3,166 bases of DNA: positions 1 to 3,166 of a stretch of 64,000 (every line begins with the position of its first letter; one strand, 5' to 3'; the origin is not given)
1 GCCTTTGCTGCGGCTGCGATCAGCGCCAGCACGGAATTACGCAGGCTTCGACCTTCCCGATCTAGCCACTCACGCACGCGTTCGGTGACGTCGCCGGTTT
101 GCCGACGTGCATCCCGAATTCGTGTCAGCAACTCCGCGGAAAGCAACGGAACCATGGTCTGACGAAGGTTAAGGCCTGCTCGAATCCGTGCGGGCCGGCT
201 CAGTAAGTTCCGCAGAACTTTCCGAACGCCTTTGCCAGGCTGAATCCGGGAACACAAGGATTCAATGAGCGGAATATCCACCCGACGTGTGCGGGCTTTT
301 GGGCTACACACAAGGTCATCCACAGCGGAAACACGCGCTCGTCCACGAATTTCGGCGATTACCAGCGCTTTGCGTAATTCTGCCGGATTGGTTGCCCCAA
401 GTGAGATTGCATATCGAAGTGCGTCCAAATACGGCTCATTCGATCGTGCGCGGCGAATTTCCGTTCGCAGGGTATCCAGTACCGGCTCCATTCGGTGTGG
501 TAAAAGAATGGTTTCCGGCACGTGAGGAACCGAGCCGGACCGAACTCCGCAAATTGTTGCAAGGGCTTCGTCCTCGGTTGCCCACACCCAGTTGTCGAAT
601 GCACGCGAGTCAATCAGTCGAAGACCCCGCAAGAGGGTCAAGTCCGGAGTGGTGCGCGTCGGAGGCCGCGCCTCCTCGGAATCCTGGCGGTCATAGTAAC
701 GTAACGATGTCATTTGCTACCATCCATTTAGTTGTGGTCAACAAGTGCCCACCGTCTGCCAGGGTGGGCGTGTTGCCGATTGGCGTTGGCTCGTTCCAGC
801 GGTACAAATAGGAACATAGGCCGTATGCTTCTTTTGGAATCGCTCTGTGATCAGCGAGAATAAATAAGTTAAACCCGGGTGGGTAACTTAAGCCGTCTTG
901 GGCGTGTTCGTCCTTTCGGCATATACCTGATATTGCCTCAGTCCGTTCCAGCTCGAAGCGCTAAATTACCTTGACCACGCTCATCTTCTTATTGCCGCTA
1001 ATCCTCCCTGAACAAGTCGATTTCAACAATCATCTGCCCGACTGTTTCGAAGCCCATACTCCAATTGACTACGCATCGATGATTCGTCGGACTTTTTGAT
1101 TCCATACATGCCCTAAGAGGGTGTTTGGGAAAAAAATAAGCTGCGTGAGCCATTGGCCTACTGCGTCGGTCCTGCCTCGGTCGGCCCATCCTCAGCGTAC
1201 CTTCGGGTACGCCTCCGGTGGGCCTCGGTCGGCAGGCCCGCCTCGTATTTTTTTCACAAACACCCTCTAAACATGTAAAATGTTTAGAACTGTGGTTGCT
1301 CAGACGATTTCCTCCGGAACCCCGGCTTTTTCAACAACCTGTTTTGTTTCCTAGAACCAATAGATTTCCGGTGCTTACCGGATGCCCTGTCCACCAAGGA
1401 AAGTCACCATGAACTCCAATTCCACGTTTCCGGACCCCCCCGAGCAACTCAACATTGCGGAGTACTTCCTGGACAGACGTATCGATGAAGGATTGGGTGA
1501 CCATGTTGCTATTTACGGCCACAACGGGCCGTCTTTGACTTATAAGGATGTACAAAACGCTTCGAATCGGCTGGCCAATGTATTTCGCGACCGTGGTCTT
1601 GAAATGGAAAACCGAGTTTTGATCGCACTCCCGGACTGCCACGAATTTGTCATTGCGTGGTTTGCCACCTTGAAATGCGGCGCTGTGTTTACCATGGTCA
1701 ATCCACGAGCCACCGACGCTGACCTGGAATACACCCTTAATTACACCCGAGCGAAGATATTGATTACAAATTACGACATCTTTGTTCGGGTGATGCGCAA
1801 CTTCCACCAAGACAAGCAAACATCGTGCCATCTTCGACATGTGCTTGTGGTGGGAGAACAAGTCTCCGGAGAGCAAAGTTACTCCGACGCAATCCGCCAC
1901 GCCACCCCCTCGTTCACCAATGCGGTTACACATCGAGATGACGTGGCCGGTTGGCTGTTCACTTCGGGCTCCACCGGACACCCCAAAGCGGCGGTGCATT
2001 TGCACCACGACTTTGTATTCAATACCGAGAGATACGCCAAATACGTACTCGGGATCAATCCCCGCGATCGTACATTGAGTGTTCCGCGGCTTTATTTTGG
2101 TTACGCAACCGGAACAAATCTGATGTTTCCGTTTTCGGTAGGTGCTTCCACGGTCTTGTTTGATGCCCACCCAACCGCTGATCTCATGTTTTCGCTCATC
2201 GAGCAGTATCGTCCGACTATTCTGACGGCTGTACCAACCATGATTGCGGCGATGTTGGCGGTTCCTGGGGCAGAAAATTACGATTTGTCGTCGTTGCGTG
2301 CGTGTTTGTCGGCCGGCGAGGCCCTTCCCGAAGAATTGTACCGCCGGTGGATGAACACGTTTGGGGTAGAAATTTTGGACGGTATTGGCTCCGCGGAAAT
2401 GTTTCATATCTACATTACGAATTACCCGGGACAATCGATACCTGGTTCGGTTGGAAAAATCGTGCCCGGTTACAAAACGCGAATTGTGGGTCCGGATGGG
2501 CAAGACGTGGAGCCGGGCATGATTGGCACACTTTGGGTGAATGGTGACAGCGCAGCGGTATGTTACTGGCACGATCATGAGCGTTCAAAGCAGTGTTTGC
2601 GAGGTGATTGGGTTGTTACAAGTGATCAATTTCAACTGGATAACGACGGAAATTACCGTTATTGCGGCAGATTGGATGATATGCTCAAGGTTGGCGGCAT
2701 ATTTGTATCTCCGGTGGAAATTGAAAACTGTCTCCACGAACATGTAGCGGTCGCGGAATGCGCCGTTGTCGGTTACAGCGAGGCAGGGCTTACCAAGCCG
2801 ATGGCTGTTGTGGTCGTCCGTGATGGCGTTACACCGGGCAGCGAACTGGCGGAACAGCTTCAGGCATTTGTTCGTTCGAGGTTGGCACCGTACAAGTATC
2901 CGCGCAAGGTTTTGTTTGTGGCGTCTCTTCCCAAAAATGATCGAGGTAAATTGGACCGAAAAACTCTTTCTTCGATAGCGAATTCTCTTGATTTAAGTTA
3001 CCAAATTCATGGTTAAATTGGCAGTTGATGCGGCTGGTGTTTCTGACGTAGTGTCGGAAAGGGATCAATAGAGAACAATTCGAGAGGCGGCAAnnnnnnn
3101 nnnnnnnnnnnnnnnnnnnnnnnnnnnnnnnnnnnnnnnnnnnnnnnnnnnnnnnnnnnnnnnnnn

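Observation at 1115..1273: MITE-like element with 25-bp terminal inverted repeats and a UUCG-capped hairpin upstream of the CoA-ligase operon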

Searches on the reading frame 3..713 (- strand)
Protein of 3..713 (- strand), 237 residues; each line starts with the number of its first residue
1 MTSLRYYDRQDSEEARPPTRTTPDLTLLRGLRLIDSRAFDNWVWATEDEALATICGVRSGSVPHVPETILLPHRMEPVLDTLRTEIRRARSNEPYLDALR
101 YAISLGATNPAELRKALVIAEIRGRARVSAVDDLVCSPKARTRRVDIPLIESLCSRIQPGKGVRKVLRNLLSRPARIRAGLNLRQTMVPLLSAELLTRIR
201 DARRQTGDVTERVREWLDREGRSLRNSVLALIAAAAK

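Call 35: find_homologous_proteins(query=window:3-713:-, max_evalue=0.00001)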
Query seq(237 aa): 4163 candidates shared short words with the query, none scored E <= 0.00001.

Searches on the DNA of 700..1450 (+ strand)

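Call 37: search_rna_families(source=window, start=700, end=1450, threshold=evalue, max_evalue=10)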
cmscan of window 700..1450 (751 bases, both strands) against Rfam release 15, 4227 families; matches with E-value up to 10: 1.
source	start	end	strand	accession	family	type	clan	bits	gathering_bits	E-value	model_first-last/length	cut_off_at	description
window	1073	1163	-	RF02509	PYLIS_2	Cis-reg;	-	14.8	36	1.4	1-100/100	no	Pyrrolysine insertion sequence mtbB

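Call 57: search_dna_similar(query=window:1105-1280:+, collection=plasmids, mode=distant, max_evalue=0.01)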
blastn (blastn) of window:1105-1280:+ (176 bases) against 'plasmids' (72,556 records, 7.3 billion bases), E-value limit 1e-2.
No match.

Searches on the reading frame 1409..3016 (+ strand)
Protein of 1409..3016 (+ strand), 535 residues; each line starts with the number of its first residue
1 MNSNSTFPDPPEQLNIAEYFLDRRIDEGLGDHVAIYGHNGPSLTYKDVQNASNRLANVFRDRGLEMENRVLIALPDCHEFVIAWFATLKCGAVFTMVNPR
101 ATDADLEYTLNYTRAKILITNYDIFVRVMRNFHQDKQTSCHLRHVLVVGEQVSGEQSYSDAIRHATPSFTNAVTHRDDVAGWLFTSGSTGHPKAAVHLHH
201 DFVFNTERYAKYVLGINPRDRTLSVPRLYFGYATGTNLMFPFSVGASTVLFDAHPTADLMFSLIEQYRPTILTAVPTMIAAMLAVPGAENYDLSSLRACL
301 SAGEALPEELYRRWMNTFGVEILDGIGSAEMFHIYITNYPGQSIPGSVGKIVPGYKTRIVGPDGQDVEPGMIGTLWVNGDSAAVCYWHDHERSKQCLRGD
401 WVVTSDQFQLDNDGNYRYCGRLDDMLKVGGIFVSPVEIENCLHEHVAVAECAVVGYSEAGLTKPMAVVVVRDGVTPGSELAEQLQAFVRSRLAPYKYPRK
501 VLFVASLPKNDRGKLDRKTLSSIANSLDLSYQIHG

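Call 17: find_encoding_contigs(protein=window:1409-3016:+, flank=10000, max_places=6)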
Protein window:1409-3016:+ (535 aa): 1 contig read that carries it; 1 place shown.
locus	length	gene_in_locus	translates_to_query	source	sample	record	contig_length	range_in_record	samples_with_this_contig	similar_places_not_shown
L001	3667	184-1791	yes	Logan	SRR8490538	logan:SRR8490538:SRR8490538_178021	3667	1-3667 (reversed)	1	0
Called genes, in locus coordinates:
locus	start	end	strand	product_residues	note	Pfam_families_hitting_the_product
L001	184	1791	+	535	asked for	PF00501:AMP-binding, PF13193:AMP-binding_C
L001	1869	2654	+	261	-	PF02633:Creatininase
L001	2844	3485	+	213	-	-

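Call 18: search_protein_families(library=pfam, proteins=[window:1409-3016:+])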
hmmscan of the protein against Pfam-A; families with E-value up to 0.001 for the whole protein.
window:1409-3016:+ (535 aa): 2 families
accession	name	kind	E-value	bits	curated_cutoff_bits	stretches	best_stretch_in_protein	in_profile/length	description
PF00501.34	AMP-binding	-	9.9e-78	262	29.9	1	29-387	8-384/384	AMP-binding enzyme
PF13193.12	AMP-binding_C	-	1.9e-18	67.6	24.5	1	437-514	1-76/76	AMP-binding enzyme C-terminal domain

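Call 24: find_homologous_proteins(query=window:1409-3016:+, max_evalue=1e-50)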
Query window:1409-3016:+ (535 aa): 7994 proteins with E <= 1e-50 among 8000 candidates; the best 120 are listed.
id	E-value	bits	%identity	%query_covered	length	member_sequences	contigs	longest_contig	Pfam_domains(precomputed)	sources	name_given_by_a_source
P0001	0.0e+0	1244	99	100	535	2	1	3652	PF00501.35,PF13193.13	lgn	-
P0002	0.0e+0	1067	87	98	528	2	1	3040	PF00501.35,PF13193.13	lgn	-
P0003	3.8e-211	720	61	96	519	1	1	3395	PF00501.35,PF13193.13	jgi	-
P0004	2.6e-202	691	61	96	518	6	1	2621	PF00501.35,PF13193.13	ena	-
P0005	1.5e-200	685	59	96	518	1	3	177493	PF00501.35,PF13193.13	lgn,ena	-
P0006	3.7e-199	681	59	96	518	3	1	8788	PF00501.35,PF13193.13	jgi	-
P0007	9.0e-196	669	60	96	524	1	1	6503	PF00501.35,PF13193.13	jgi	jgi:benzoate-CoA ligase family protein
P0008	2.8e-195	668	59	96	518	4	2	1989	PF00501.35,PF13193.13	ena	-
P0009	9.6e-195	666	58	96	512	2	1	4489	PF00501.35,PF13193.13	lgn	-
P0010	2.5e-194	665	60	96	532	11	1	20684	PF00501.35,PF13193.13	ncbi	ncbi:MAG TPA: benzoate-CoA ligase family protein [Blastocatellia bacterium]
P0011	3.1e-194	664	59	96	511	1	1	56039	PF00501.35,PF13193.13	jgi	jgi:benzoate-CoA ligase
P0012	3.6e-194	664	58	96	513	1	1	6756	PF00501.35,PF13193.13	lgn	-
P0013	1.7e-193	662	58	96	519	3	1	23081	PF00501.35,PF13193.13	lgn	-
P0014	1.1e-192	659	59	96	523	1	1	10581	PF00501.35,PF13193.13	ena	-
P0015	1.3e-192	659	59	95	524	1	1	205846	PF00501.35,PF13193.13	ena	-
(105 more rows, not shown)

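Call 25: find_encoding_contigs(protein=P0001, flank=10000)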
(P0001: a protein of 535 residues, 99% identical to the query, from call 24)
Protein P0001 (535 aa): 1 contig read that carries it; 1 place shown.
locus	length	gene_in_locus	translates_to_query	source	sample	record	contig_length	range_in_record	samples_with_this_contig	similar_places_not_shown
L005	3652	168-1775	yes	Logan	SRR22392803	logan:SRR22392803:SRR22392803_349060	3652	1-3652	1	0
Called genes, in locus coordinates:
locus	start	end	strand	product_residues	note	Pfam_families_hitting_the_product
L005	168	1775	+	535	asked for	PF00501:AMP-binding, PF13193:AMP-binding_C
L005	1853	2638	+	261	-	PF02633:Creatininase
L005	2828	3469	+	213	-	-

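Call 26: find_encoding_contigs(protein=P0002, flank=10000)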
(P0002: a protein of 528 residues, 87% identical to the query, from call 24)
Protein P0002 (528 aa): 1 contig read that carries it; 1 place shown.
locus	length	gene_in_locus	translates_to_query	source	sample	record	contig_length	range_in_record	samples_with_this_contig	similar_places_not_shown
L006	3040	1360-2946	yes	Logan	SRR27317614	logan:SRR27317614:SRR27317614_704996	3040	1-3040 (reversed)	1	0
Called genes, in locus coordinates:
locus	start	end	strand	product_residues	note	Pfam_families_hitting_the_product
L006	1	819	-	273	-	?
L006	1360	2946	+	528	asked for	PF00501:AMP-binding, PF13193:AMP-binding_C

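Call 82: find_encoding_contigs(protein=P0005, flank=10000, max_places=3)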
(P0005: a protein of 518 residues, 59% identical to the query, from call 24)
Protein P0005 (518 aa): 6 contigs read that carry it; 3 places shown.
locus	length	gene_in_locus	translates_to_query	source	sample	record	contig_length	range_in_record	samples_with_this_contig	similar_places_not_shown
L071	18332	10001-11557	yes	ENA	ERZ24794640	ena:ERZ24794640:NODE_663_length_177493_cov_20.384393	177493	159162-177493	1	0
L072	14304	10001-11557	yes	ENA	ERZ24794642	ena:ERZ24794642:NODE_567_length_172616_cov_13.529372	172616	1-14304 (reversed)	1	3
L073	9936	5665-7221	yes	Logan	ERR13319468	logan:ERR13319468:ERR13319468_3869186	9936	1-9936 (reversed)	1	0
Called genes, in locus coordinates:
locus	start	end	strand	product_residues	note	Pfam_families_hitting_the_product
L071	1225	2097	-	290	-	PF02569:Pantoate_ligase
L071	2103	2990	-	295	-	PF02548:Pantoate_transf, PF01177:Asp_Glu_race (faint)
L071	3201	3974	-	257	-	PF01479:S4, PF01728:FtsJ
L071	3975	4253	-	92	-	PF02609:Exonuc_VII_S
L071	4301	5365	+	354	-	-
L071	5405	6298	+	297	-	PF00561:Abhydrolase_1, PF12146:Hydrolase_4, PF12697:Abhydrolase_6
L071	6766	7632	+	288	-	-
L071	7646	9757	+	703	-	PF16683:TGase_elicitor, PF01483:P_proprotein (faint)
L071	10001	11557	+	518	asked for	PF00501:AMP-binding, PF13193:AMP-binding_C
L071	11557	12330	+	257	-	PF02633:Creatininase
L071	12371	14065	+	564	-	PF00989:PAS, PF08448:PAS_4, PF13188:PAS_8, PF13426:PAS_9, PF02518:HATPase_c, PF00072:Response_reg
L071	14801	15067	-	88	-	-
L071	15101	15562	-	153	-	-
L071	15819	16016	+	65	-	PF12728:HTH_17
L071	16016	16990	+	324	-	PF01807:Zn_ribbon_DnaG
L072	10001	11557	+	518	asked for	PF00501:AMP-binding, PF13193:AMP-binding_C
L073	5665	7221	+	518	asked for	PF00501:AMP-binding, PF13193:AMP-binding_C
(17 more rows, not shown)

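Call 100: find_encoding_contigs(protein=P0003, flank=5000, max_places=3)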
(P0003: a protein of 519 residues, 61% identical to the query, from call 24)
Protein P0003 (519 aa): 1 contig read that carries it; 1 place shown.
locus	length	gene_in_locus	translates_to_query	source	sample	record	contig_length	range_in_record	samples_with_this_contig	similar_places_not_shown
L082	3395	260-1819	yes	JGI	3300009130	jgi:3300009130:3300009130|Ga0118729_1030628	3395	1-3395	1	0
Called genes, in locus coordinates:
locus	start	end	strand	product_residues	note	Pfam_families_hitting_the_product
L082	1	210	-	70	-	?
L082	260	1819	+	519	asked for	PF00501:AMP-binding, PF13193:AMP-binding_C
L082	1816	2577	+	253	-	PF02633:Creatininase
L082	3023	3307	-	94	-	-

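Call 101: find_encoding_contigs(protein=P0004, flank=5000, max_places=3)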
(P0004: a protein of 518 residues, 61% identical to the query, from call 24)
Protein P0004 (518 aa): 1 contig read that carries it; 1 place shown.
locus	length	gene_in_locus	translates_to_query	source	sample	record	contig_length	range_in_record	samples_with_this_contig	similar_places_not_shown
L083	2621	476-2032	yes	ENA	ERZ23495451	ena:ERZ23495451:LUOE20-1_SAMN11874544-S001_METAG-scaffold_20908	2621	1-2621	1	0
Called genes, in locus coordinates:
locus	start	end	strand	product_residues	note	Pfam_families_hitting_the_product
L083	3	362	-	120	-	?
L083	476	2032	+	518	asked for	PF00501:AMP-binding, PF13193:AMP-binding_C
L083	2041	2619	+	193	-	?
